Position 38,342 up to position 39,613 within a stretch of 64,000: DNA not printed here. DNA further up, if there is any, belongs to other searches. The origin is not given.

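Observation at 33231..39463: Uncharacterised seven-gene operon: ArnC-like GT2, two KAS III, ACP, Rieske oxygenase, SDR and WecD-like GNAT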

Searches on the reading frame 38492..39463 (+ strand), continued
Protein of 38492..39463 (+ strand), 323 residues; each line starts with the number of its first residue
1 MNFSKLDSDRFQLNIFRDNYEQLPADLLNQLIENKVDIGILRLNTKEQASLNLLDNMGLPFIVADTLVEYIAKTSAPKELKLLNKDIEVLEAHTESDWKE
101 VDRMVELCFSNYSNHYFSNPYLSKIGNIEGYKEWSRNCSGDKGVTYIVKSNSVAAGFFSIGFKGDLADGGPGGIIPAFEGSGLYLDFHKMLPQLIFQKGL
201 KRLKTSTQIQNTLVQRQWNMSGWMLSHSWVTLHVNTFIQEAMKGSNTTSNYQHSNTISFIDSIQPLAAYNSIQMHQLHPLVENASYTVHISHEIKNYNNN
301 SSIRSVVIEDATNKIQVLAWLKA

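Call 33: search_protein_families(library=pfam, proteins=[L010:4090-5598:+, L010:6227-7312:+, L010:7324-8265:+, L010:8332-9000:+, L010:10001-11110:+, L010:12251-13039:+, L010:13023-14612:+, L010:14616-16412:+, L010:16412-17353:+, L008:12224-13081:+], max_evalue=0.01)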
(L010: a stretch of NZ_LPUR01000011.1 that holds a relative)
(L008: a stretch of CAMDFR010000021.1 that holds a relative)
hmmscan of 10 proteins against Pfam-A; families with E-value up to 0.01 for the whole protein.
L010:4090-5598:+ (502 aa): 1 family
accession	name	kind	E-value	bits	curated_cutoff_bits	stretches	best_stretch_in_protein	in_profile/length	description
PF13692.12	Glyco_trans_1_4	-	1e-07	32.7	27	1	251-353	2-105/142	Glycosyl transferases group 1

L010:6227-7312:+ (361 aa): 1 family
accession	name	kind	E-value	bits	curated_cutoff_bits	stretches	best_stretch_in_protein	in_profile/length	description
PF14307.12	Glyco_tran_WbsX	-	1.1e-134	449.8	25.1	1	8-354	2-349/350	Glycosyltransferase WbsX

L010:7324-8265:+ (313 aa): 4 families
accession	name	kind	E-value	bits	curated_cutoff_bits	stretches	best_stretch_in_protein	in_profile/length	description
PF00535.33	Glycos_transf_2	-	3.9e-29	102.2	23.3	1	4-134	1-130/168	Glycosyl transferase family 2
PF10111.15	Glyco_tranf_2_2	-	3.8e-15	56.5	27.3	1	4-103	1-102/276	Glycosyltransferase like family 2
PF13641.12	Glyco_tranf_2_3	-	2.3e-07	31.5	27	1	3-159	3-156/230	Glycosyltransferase like family 2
PF13704.12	Glyco_tranf_2_4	-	0.0013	19.6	27.5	1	11-95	2-84/98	Glycosyl transferase family 2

L010:8332-9000:+ (222 aa): 2 families
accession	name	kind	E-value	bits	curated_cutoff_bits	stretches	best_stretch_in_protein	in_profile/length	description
PF01370.27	Epimerase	-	2.8e-07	30.7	20.9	1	37-158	91-238/240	NAD dependent epimerase/dehydratase family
PF04321.23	RmlD_sub_bind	-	0.0061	16.1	27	0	69-152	119-200/287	RmlD substrate binding domain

L010:10001-11110:+ (369 aa): 3 families
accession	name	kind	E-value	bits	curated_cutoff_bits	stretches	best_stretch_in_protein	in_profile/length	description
PF01575.25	MaoC_dehydratas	-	6.7e-10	39.1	27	1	250-311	15-74/123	MaoC like domain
PF00583.31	Acetyltransf_1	-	7.4e-07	29.9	20.7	1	122-224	17-116/116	Acetyltransferase (GNAT) family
PF13302.13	Acetyltransf_3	-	0.00032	21.8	25.4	1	119-224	25-137/138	Acetyltransferase (GNAT) domain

L010:12251-13039:+ (262 aa): 8 families
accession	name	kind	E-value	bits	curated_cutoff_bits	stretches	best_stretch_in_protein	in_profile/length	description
PF08241.18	Methyltransf_11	-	1e-15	58.6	21.2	1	109-157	47-95/95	Methyltransferase domain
PF13847.12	Methyltransf_31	-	9.8e-11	42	27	1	110-156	60-108/145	Methyltransferase domain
PF13649.12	Methyltransf_25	-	5.4e-09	37.1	27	1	110-153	52-97/97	Methyltransferase domain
PF05148.21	Methyltransf_8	-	2.6e-08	34.4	27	1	69-156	62-155/219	Hypothetical methyltransferase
PF13489.12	Methyltransf_23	-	2.6e-08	34.2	27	1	112-160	71-119/164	Methyltransferase domain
PF08242.18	Methyltransf_12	-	6.1e-07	30.5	30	1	113-155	58-98/98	Methyltransferase domain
PF01209.24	Ubie_methyltran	-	1e-06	28.7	20.1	1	107-158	100-152/233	ubiE/COQ5 methyltransferase family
PF20922.3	Anamorsin_N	-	0.0044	17.2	27.1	1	107-156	36-86/163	Anamorsin, N-terminal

L010:13023-14612:+ (529 aa): 0 families

L010:14616-16412:+ (598 aa): 5 families
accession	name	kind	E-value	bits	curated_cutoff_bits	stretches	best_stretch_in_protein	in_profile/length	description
PF00733.27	Asn_synthase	-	4.3e-81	273.8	21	1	239-591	4-353/354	Asparagine synthase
PF13537.11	GATase_7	-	1.4e-39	135.4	25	1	46-165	1-123/123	Glutamine amidotransferase domain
PF13522.11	GATase_6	-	5.4e-34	117.5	27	1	31-159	1-130/130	Glutamine amidotransferase domain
PF12481.13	DUF3700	-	6.8e-07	29.4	27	1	110-165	123-178/228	Aluminium induced protein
PF06508.19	QueC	-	1.2e-05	25.4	22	1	258-311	5-59/210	Queuosine biosynthesis protein QueC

L010:16412-17353:+ (313 aa): 3 families
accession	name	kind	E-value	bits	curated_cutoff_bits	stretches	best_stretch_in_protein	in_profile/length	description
PF00535.33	Glycos_transf_2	-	6.6e-23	81.9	23.3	1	5-130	1-125/168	Glycosyl transferase family 2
PF10111.15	Glyco_tranf_2_2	-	2.1e-12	47.5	27.3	1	5-119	1-117/276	Glycosyltransferase like family 2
PF13641.12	Glyco_tranf_2_3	-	7.3e-06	26.6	27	1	2-116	1-119/230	Glycosyltransferase like family 2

L008:12224-13081:+ (285 aa): 8 families
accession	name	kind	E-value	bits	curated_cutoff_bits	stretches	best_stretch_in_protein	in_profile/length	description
PF08241.18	Methyltransf_11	-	2.5e-15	57.3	21.2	1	132-180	47-95/95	Methyltransferase domain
PF13649.12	Methyltransf_25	-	3.2e-09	37.8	27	1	132-176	51-97/97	Methyltransferase domain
PF05148.21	Methyltransf_8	-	6e-08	33.3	27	1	101-179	72-155/219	Hypothetical methyltransferase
PF13847.12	Methyltransf_31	-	9.6e-08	32.3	27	1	133-179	60-108/145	Methyltransferase domain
PF13489.12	Methyltransf_23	-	2.2e-07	31.2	27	1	118-184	46-120/164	Methyltransferase domain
PF01209.24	Ubie_methyltran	-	2.3e-07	30.8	20.1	1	133-182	104-153/233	ubiE/COQ5 methyltransferase family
PF08242.18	Methyltransf_12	-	6.9e-06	27.1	30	1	136-178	58-98/98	Methyltransferase domain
PF22289.1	DmmA-like_C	-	0.0072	16.7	27.4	0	13-36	4-27/44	Dimethylamine monooxygenase subunit DmmA-like, C-terminal domain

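Call 41: search_protein_families(library=ncbifam, proteins=[L006:4575-5708:-, L001:11152-12276:+, L008:11095-12222:+, L010:11120-12244:+], max_evalue=1e-10)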
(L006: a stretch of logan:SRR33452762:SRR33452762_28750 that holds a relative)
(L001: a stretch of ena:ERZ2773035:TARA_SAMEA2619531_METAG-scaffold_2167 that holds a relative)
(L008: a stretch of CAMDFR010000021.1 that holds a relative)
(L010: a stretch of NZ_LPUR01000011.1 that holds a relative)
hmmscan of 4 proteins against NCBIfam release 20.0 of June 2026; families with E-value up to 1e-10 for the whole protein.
L006:4575-5708:- (377 aa): 7 families
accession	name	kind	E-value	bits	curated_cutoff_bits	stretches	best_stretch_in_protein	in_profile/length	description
NF008687.0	PRK11706.1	equivalog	1.5e-168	560.4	375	1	1-373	1-374/375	dTDP-4-amino-4,6-dideoxygalactose transaminase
TIGR02379.1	ECA_wecE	subfamily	1e-152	508.3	434.85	1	1-373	1-375/376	dTDP-4-amino-4,6-dideoxy-D-glucose transaminase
TIGR03588.1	PseC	equivalog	7.4e-59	199.6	423.5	1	30-371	29-378/380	UDP-4-amino-4,6-dideoxy-N-acetyl-beta-L-altrosamine transaminase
TIGR04181.1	NHT_00031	hypoth_equivalog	9.1e-57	192.5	420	1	2-352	1-357/359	LegC family aminotransferase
NF008658.2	PRK11658.1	equivalog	3.3e-56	190.5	631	1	2-371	5-375/379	UDP-4-amino-4-deoxy-L-arabinose aminotransferase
NF011936.0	PRK15407.1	equivalog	2.2e-41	142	423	1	67-203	109-245/440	lipopolysaccharide biosynthesis protein RfbH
TIGR04427.1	PLP_DesI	equivalog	1.8e-37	129.4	650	1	24-367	45-377/390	dTDP-4-dehydro-6-deoxyglucose aminotransferase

L001:11152-12276:+ (374 aa): 7 families
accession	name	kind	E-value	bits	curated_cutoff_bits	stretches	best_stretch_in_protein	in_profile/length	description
NF008687.0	PRK11706.1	equivalog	1.9e-167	556.8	375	1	1-372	1-374/375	dTDP-4-amino-4,6-dideoxygalactose transaminase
TIGR02379.1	ECA_wecE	subfamily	1.2e-153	511.4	434.85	1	1-372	1-375/376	dTDP-4-amino-4,6-dideoxy-D-glucose transaminase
NF008658.2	PRK11658.1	equivalog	5.4e-64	216.2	631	1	2-368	5-373/379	UDP-4-amino-4-deoxy-L-arabinose aminotransferase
TIGR03588.1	PseC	equivalog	2.6e-62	210.9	423.5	1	1-370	1-378/380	UDP-4-amino-4,6-dideoxy-N-acetyl-beta-L-altrosamine transaminase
TIGR04181.1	NHT_00031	hypoth_equivalog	8.2e-58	196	420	1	2-351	1-357/359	LegC family aminotransferase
NF011936.0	PRK15407.1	equivalog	3.2e-37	128.3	423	1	9-332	44-394/440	lipopolysaccharide biosynthesis protein RfbH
TIGR04427.1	PLP_DesI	equivalog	1.7e-32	113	650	1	15-353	36-364/390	dTDP-4-dehydro-6-deoxyglucose aminotransferase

L008:11095-12222:+ (375 aa): 7 families
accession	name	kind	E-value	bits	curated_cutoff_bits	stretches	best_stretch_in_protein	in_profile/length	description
NF008687.0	PRK11706.1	equivalog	7.2e-173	574.6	375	1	1-373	1-374/375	dTDP-4-amino-4,6-dideoxygalactose transaminase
TIGR02379.1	ECA_wecE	subfamily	9.6e-159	528.2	434.85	1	1-373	1-375/376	dTDP-4-amino-4,6-dideoxy-D-glucose transaminase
NF008658.2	PRK11658.1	equivalog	1.1e-66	225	631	1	2-372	5-376/379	UDP-4-amino-4-deoxy-L-arabinose aminotransferase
TIGR03588.1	PseC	equivalog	1.8e-65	221.3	423.5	1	1-371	1-378/380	UDP-4-amino-4,6-dideoxy-N-acetyl-beta-L-altrosamine transaminase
TIGR04181.1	NHT_00031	hypoth_equivalog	1.7e-54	185.1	420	1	2-352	1-357/359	LegC family aminotransferase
NF011936.0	PRK15407.1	equivalog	1.1e-40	139.6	423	1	12-199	47-241/440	lipopolysaccharide biosynthesis protein RfbH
TIGR04427.1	PLP_DesI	equivalog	9.8e-35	120.4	650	1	47-367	68-377/390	dTDP-4-dehydro-6-deoxyglucose aminotransferase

L010:11120-12244:+ (374 aa): 7 families
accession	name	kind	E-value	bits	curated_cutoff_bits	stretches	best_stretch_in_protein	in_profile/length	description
NF008687.0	PRK11706.1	equivalog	5.5e-164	545.3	375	1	1-374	1-373/375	dTDP-4-amino-4,6-dideoxygalactose transaminase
TIGR02379.1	ECA_wecE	subfamily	9.1e-151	501.9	434.85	1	1-373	1-373/376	dTDP-4-amino-4,6-dideoxy-D-glucose transaminase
TIGR03588.1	PseC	equivalog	6.1e-61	206.4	423.5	1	1-372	1-377/380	UDP-4-amino-4,6-dideoxy-N-acetyl-beta-L-altrosamine transaminase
NF008658.2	PRK11658.1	equivalog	3.6e-57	193.7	631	1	2-373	5-375/379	UDP-4-amino-4-deoxy-L-arabinose aminotransferase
TIGR04181.1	NHT_00031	hypoth_equivalog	1.6e-52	178.5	420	1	2-354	1-357/359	LegC family aminotransferase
TIGR04427.1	PLP_DesI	equivalog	7.4e-32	110.9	650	1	20-371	41-379/390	dTDP-4-dehydro-6-deoxyglucose aminotransferase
NF011936.0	PRK15407.1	equivalog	1.3e-31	109.8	423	1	29-373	63-434/440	lipopolysaccharide biosynthesis protein RfbH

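Call 56: search_protein_representatives(alignment_id=A1)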
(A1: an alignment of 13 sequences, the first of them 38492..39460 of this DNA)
Query: 13 sequences, 326 profile positions. Proteins with E-value up to 0.001 (for the whole library): 3261; up to 1e-10: 1325; up to 1e-30: 341. The best 150 are listed.
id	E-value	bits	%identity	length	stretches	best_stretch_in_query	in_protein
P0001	2.3e-144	497.0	-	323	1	3-325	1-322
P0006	3.4e-124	430.8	-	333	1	3-325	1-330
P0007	7.9e-120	416.4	-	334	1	1-325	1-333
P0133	1.2e-93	330.3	-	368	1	3-325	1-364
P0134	6.7e-93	327.9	-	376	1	3-325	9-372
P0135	4.7e-91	321.8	-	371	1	3-320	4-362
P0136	3.6e-89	315.6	-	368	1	3-324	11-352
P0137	1.9e-88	313.3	-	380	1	3-324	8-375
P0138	3.2e-87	309.3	-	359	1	3-324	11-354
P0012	5.5e-87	308.5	-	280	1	2-239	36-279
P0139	5.6e-87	308.4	-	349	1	4-324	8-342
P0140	7.2e-87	308.1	-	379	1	3-323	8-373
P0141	7.6e-87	308.0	-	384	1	3-325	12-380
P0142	1.4e-86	307.1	-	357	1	3-324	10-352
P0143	1.5e-86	307.1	-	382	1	3-324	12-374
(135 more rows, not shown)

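Call 58: search_protein_families(library=pfam, alignment_id=A4, max_evalue=0.001)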
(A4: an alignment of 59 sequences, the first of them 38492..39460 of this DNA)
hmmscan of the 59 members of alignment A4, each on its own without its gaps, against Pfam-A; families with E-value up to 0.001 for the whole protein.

A. member 1, window:38492-39460:+ (323 aa): 0 families

B. families by the number of members that match (of 59 scanned): 8 families
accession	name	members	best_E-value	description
PF00583.31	Acetyltransf_1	40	2e-11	Acetyltransferase (GNAT) family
PF13508.13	Acetyltransf_7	13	1.9e-07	Acetyltransferase (GNAT) domain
PF13302.13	Acetyltransf_3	10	2.5e-06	Acetyltransferase (GNAT) domain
PF01575.25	MaoC_dehydratas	9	3.9e-18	MaoC like domain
PF13480.13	Acetyltransf_6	5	7.9e-05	Acetyltransferase (GNAT) domain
PF13420.13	Acetyltransf_4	3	2e-05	Acetyltransferase (GNAT) domain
PF13452.11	FAS1_DH_region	3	2.5e-05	FAS1-like, dehydratase domain region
PF13673.13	Acetyltransf_10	1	0.00089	Acetyltransferase (GNAT) domain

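Call 59: search_protein_families(library=ncbifam, alignment_id=A4, max_evalue=0.001)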
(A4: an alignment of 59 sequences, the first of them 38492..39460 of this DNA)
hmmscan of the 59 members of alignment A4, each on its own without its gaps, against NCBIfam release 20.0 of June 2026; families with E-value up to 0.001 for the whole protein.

A. member 1, window:38492-39460:+ (323 aa): 0 families

B. families by the number of members that match (of 59 scanned): 20 families
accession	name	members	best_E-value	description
NF008212.0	PRK10975.1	51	2.1e-12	dTDP-4-amino-4,6-dideoxy-D-galactose acyltransferase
TIGR02382.1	wecD_rffC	29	1.9e-10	dTDP-4-amino-4,6-dideoxy-D-galactose acyltransferase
TIGR01575.1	rimI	16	4.5e-09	ribosomal protein S18-alanine N-acetyltransferase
NF006045.0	PRK08190.1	8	3.3e-14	bifunctional enoyl-CoA hydratase/phosphate acetyltransferase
NF040620.1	fused_HadA_HadB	8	5.6e-11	fused (3R)-hydroxyacyl-ACP dehydratase subunits HadA/HadB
NF010246.0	PRK13693.1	8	4.8e-10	(3R)-hydroxyacyl-ACP dehydratase subunit HadB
NF043067.1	AAC_6p_group_E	3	9e-06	aminoglycoside 6'-N-acetyltransferase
TIGR02278.1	PaaN-DH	2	2.3e-07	phenylacetic acid degradation bifunctional protein PaaZ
NF002959.0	PRK03624.1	2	6.2e-07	GNAT family acetyltransferase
NF040624.1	HadA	2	1.5e-06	(3R)-hydroxyacyl-ACP dehydratase subunit HadA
NF007530.0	PRK10146.1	2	1.3e-05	aminoalkylphosphonate N-acetyltransferase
NF000021.4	AAC_6p_Serra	1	8.8e-06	aminoglycoside 6'-N-acetyltransferase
NF007025.1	PRK09491.1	1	0.00017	ribosomal protein S18-alanine N-acetyltransferase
NF033130.1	AAC_6p_A48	1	0.00039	AacA48 family aminoglycoside 6'-N-acetyltransferase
NF000487.1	stat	1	0.00041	streptothricin N-acetyltransferase STAT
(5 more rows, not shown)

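Call 60: search_solved_structures(query=A4, max_evalue=0.01, show_alignments=1)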
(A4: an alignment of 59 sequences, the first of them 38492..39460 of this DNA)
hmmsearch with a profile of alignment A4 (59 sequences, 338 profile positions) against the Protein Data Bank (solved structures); distinct sequences matched with E-value up to 0.01: 21.
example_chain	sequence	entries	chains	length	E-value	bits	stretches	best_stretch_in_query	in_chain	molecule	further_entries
7l1k_A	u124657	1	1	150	2.4e-06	30.1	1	125-233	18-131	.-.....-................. 30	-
1s3z_A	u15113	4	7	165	2.5e-06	30.1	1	147-232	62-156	aminoglycoside 6'-N-acetyltransferase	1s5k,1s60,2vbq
6yzz_A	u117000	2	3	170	1.3e-05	27.8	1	147-242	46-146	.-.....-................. 50 | Acyl-CoA N-acyltransferases (NAT) superfamily protein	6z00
7wx5_A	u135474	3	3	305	2e-05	27.1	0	147-240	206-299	N-acetyltransferase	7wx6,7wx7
9mto_A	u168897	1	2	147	3.1e-05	26.5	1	137-219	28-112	[Ribosomal protein bS18]-alanine N-acetyltransferase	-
6wqb_A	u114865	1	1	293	3.8e-05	26.2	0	147-232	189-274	N-terminal acetyltransferase, GNAT family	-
6wqc_A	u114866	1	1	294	3.8e-05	26.2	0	147-232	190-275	N-terminal acetyltransferase, GNAT family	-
3pp9_A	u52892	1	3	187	7.1e-05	25.3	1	139-230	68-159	Putative streptothricin acetyltransferase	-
2eui_A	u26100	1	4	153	0.00017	24.1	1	179-234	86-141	Probable acetyltransferase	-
8a9o_A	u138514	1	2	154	0.00021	23.7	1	139-239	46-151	DpA polyamine acetyltransferase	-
8a9n_A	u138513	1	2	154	0.00027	23.4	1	139-239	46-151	Acetyltransferase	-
7mx2_A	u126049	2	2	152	0.00039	22.9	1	128-235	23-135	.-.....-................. 30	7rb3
3bln_A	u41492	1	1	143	0.00056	22.3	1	139-232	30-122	Acetyltransferase GNAT family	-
3iwg_A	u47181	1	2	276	0.00076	21.9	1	136-232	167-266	Acetyltransferase, GNAT family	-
2pdo_A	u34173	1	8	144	0.00089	21.7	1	149-229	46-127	Acetyltransferase ypeA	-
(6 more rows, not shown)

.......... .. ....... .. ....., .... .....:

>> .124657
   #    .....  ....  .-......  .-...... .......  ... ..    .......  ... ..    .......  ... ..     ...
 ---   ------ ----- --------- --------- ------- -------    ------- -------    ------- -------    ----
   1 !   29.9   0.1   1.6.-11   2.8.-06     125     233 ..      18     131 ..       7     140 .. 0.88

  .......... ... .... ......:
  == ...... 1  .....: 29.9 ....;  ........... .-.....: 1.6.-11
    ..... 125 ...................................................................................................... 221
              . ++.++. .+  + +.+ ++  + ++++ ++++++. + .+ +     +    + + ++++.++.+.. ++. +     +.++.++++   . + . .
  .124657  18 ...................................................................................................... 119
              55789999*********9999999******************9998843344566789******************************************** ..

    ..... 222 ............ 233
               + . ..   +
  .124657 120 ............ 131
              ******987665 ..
